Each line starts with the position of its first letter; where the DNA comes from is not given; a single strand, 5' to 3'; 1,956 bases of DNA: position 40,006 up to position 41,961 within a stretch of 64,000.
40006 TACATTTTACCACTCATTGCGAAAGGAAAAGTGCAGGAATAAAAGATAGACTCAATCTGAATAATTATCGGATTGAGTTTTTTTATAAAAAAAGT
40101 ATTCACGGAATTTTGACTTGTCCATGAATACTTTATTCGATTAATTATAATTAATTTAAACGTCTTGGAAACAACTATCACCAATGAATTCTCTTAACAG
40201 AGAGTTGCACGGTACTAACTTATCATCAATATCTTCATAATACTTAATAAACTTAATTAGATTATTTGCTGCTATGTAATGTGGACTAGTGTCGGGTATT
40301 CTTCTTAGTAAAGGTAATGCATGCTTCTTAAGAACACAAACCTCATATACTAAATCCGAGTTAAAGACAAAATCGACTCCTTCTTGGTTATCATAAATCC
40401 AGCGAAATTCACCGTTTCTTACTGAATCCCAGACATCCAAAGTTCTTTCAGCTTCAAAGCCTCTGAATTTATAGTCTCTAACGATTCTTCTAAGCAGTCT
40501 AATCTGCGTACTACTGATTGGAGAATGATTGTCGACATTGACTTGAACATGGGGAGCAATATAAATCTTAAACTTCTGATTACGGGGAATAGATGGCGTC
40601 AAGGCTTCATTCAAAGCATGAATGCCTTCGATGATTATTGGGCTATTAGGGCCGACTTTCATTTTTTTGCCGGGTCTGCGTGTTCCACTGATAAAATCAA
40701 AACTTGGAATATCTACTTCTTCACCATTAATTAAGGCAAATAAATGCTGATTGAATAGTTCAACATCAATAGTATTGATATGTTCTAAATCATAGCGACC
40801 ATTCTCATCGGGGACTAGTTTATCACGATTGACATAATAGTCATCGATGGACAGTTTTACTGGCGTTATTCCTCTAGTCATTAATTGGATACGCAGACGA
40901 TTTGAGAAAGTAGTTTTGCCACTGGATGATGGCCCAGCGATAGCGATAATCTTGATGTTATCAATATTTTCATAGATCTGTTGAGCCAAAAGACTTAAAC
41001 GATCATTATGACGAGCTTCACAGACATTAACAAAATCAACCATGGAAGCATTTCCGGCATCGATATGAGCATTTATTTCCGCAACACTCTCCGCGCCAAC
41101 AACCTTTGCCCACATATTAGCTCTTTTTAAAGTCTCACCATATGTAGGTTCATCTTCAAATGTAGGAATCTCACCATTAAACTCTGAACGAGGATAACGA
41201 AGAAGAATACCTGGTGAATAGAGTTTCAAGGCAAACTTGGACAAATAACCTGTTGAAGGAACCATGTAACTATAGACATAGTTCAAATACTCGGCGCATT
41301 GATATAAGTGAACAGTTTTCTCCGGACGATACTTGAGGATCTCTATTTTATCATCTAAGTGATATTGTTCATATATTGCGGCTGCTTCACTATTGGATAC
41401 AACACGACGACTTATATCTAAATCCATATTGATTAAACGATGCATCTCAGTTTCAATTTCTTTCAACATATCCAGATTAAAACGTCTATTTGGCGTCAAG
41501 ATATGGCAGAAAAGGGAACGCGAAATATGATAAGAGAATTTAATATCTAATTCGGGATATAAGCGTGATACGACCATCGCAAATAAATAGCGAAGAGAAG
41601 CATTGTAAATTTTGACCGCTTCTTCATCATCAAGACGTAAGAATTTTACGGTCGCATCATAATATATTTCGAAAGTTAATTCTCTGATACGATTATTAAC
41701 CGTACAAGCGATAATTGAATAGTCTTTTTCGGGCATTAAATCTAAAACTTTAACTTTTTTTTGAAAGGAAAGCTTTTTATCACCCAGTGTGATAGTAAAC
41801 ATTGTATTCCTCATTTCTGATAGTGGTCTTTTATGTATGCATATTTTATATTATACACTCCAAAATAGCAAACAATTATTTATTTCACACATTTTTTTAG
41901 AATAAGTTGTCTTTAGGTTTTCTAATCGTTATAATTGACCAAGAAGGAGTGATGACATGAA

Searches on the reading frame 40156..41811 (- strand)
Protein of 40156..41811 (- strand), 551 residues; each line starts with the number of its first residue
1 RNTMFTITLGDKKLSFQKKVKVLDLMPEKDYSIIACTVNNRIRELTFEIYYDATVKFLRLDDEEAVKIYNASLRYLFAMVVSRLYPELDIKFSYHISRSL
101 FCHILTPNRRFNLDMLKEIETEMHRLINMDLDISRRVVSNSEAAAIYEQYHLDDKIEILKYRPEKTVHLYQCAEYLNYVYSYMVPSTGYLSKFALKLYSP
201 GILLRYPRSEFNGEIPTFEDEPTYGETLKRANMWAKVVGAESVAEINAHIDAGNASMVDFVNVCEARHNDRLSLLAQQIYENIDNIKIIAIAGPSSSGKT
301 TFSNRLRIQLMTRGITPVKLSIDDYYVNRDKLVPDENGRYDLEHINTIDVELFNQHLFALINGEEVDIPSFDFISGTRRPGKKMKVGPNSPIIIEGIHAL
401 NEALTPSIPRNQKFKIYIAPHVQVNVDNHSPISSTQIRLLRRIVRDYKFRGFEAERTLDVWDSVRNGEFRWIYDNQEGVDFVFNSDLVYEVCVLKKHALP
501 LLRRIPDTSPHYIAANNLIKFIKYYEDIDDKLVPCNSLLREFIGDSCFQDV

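Call 87: search_protein_families(library=pfam, proteins=[window:40156-41811:-], max_evalue=0.00001)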
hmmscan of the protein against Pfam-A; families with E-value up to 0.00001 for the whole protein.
window:40156-41811:- (551 aa): 1 family
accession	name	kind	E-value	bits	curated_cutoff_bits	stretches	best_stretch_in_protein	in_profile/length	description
PF00485.24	PRK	-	1.2e-16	61.6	22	1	288-473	1-177/196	Phosphoribulokinase / Uridine kinase family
